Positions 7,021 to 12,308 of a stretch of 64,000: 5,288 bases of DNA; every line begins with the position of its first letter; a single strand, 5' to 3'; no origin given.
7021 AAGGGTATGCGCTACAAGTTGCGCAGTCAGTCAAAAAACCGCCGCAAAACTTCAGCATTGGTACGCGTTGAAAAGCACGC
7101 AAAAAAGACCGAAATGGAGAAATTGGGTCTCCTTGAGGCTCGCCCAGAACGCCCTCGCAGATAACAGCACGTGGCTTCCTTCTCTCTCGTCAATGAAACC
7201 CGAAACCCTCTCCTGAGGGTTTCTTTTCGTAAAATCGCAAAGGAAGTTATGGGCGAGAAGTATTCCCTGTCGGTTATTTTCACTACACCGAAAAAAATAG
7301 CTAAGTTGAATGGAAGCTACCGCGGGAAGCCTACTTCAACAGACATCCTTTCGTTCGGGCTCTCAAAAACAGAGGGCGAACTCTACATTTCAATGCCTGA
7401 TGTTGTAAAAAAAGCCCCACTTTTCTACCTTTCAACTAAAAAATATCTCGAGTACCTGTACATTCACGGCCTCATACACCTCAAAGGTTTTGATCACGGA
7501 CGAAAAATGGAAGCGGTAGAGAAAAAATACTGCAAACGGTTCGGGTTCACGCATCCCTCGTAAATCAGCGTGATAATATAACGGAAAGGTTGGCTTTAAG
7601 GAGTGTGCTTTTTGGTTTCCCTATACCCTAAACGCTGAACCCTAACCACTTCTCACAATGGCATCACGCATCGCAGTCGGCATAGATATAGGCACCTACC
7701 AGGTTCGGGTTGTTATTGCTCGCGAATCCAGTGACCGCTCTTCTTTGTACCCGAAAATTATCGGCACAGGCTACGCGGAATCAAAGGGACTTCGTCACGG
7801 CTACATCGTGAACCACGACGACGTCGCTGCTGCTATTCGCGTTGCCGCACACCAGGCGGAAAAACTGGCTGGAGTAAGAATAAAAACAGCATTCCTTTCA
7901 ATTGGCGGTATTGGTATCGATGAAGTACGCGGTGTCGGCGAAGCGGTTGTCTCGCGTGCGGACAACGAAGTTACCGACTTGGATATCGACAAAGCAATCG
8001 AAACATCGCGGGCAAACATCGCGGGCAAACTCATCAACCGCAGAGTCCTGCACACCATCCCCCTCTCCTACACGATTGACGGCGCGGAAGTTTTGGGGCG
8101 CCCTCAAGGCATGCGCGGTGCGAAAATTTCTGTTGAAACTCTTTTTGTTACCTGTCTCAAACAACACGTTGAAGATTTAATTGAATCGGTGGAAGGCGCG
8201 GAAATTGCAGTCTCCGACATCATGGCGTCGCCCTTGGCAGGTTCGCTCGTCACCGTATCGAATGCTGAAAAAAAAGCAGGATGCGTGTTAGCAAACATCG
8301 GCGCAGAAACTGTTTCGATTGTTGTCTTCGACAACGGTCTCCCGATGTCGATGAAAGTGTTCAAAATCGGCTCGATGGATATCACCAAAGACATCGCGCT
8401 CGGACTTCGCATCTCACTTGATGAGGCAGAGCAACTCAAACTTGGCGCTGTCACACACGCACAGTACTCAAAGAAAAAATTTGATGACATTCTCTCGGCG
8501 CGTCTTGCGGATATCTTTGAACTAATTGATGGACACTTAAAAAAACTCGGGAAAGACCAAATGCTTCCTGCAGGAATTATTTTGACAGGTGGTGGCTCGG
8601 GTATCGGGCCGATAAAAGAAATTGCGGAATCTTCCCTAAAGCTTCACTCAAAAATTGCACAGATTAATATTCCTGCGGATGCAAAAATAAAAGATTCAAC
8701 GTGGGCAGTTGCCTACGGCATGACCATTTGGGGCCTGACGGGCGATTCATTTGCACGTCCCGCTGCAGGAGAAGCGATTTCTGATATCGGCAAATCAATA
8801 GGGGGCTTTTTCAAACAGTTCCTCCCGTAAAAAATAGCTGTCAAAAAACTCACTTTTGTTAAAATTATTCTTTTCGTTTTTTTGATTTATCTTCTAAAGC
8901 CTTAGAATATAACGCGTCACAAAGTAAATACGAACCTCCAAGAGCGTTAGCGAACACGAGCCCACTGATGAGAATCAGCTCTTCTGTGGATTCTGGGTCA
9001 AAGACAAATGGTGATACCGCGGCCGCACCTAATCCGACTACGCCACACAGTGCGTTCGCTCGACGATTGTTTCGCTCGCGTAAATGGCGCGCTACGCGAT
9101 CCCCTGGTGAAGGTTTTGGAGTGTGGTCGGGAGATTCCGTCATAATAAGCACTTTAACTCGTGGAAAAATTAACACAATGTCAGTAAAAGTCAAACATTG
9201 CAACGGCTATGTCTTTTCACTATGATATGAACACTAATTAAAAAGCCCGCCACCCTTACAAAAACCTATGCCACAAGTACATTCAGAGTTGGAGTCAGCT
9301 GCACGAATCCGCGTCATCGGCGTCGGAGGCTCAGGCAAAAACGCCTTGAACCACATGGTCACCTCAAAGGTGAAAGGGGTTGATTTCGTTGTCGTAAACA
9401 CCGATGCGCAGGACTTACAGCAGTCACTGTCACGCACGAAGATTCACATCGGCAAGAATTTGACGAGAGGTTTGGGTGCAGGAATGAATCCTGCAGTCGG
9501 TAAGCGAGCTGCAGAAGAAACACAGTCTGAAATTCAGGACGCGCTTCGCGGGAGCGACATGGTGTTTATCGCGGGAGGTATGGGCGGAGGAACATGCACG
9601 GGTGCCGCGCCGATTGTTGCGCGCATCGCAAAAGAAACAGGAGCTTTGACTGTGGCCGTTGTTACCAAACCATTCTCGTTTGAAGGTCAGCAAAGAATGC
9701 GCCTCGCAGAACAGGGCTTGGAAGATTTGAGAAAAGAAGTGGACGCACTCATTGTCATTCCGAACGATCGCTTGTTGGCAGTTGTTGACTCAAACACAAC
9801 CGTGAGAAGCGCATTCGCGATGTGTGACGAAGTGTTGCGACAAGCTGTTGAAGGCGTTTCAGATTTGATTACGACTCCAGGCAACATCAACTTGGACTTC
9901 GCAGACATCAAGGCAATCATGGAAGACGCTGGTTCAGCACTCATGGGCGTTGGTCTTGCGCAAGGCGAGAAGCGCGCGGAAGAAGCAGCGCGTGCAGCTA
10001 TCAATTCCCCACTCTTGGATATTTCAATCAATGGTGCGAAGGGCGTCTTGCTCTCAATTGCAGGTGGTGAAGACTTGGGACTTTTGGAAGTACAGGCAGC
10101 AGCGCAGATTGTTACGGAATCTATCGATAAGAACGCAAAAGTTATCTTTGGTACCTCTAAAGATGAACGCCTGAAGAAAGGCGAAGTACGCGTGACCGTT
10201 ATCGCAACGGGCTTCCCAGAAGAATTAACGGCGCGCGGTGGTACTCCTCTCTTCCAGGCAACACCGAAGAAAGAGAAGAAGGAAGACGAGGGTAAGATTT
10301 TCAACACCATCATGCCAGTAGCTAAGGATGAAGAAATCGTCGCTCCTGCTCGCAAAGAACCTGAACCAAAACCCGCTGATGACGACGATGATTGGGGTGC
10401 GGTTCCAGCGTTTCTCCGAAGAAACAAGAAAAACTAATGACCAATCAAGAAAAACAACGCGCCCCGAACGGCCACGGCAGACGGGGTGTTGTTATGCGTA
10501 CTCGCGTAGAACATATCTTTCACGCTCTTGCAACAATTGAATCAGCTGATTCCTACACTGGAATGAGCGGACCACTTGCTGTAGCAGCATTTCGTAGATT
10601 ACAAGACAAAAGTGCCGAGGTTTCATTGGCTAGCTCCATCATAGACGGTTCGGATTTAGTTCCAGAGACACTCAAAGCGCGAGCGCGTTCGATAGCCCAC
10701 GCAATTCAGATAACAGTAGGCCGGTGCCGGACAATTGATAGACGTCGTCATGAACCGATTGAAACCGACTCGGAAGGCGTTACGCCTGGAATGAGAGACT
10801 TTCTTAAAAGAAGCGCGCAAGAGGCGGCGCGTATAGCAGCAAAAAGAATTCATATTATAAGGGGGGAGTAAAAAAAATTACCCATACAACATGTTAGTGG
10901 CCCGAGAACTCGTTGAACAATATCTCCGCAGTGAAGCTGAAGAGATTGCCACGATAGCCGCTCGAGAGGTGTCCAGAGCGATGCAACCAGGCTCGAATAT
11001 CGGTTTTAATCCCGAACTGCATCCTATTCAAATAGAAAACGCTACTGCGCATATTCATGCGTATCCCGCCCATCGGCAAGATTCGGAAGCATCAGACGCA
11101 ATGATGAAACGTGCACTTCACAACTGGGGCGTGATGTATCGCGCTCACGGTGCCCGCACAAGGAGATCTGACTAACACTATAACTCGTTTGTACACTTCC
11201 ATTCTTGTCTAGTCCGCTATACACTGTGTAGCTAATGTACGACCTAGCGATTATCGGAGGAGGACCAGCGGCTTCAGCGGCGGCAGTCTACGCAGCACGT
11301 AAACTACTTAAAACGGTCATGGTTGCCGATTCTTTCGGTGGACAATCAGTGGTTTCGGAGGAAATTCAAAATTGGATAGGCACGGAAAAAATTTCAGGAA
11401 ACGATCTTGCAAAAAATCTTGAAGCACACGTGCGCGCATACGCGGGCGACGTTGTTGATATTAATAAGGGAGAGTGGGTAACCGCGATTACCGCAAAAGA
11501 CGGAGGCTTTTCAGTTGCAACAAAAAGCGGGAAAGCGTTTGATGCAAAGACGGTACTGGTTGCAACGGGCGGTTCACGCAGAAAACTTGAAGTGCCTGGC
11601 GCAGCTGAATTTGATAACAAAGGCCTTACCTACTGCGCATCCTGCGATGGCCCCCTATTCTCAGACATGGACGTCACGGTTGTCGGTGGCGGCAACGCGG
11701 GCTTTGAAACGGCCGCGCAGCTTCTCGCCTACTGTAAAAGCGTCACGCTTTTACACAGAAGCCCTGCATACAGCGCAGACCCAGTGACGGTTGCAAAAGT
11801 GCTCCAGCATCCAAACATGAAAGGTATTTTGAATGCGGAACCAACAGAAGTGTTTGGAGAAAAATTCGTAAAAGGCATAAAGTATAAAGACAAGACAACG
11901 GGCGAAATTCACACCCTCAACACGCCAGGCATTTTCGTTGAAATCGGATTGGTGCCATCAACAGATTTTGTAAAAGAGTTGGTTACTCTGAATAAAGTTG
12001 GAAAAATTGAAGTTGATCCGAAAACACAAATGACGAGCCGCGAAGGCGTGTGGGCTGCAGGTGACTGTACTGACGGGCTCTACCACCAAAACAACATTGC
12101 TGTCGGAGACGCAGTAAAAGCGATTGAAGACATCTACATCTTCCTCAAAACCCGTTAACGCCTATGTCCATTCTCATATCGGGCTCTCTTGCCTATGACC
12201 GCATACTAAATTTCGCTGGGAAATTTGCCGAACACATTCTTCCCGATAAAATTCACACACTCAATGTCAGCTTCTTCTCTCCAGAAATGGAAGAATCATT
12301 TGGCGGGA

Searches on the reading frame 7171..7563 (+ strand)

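Call 32: search_protein_families(library=pfam, proteins=[window:7171-7563:+], max_evalue=0.0001)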
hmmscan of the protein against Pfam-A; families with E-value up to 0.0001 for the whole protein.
window:7171-7563:+ (130 aa): 1 family
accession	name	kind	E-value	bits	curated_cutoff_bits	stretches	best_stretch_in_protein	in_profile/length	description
PF02130.23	YbeY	-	4.6e-22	78.7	25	1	21-116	17-116/129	Endoribonuclease YbeY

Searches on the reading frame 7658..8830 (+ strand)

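Call 32: search_protein_families(library=pfam, proteins=[window:7658-8830:+], max_evalue=0.0001)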
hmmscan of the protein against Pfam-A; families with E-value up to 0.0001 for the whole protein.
window:7658-8830:+ (390 aa): 3 families
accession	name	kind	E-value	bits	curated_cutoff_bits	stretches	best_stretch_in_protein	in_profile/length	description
PF14450.12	FtsA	-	4.4e-21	76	31.8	1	210-354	1-127/127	Cell division protein FtsA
PF02491.25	SHS2_FTSA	-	1.5e-11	44.9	25.4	1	96-165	11-79/79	SHS2 domain inserted in FTSA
PF11104.14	PilM_2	-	9.1e-09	35.1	27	1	158-335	125-306/340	Type IV pilus assembly protein PilM;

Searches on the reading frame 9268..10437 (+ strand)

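Call 32: search_protein_families(library=pfam, proteins=[window:9268-10437:+], max_evalue=0.0001)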
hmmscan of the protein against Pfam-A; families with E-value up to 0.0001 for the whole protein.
window:9268-10437:+ (389 aa): 2 families
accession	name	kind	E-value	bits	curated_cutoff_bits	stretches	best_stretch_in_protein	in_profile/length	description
PF00091.31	Tubulin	-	1.5e-47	162.8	33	1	14-173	2-189/190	Tubulin/FtsZ family, GTPase domain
PF12327.13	FtsZ_C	-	1.6e-33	115.3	27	1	222-316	1-94/95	FtsZ family, C-terminal domain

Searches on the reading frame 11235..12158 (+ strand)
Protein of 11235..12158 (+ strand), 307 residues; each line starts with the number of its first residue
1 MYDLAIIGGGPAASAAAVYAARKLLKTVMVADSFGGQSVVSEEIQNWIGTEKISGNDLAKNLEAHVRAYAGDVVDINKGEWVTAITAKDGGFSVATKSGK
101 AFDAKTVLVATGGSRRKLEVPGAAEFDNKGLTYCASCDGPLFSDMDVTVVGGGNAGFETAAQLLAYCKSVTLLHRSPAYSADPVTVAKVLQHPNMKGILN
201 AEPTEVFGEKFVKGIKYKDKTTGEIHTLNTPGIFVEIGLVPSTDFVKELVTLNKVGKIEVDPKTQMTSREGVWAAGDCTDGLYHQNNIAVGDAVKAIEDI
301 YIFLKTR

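Call 32: search_protein_families(library=pfam, proteins=[window:11235-12158:+], max_evalue=0.0001)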
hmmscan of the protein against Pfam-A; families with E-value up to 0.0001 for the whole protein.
window:11235-12158:+ (307 aa): 7 families
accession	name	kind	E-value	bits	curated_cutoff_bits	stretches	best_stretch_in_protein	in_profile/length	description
PF07992.20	Pyr_redox_2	-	2.1e-43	149.3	26.1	1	2-290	1-288/291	Pyridine nucleotide-disulphide oxidoreductase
PF13738.12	Pyr_redox_3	-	4.8e-24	85.6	30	1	47-276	72-305/305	Pyridine nucleotide-disulphide oxidoreductase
PF01134.28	GIDA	-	1.3e-07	31.5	22.1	0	146-181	1-30/391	Glucose inhibited division protein A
PF03486.20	HI0933_like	-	1.7e-07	31.4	50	0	71-114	121-165/244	HI0933-like protein Rossmann domain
PF12831.13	FAD_oxidored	-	6.3e-07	29.5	27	0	3-39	1-39/416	FAD dependent oxidoreductase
PF00070.33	Pyr_redox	-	6.6e-07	30.2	22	1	147-218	2-80/82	Pyridine nucleotide-disulphide oxidoreductase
PF01266.30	DAO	-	2.3e-05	24.5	27.9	0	146-177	1-32/353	FAD dependent oxidoreductase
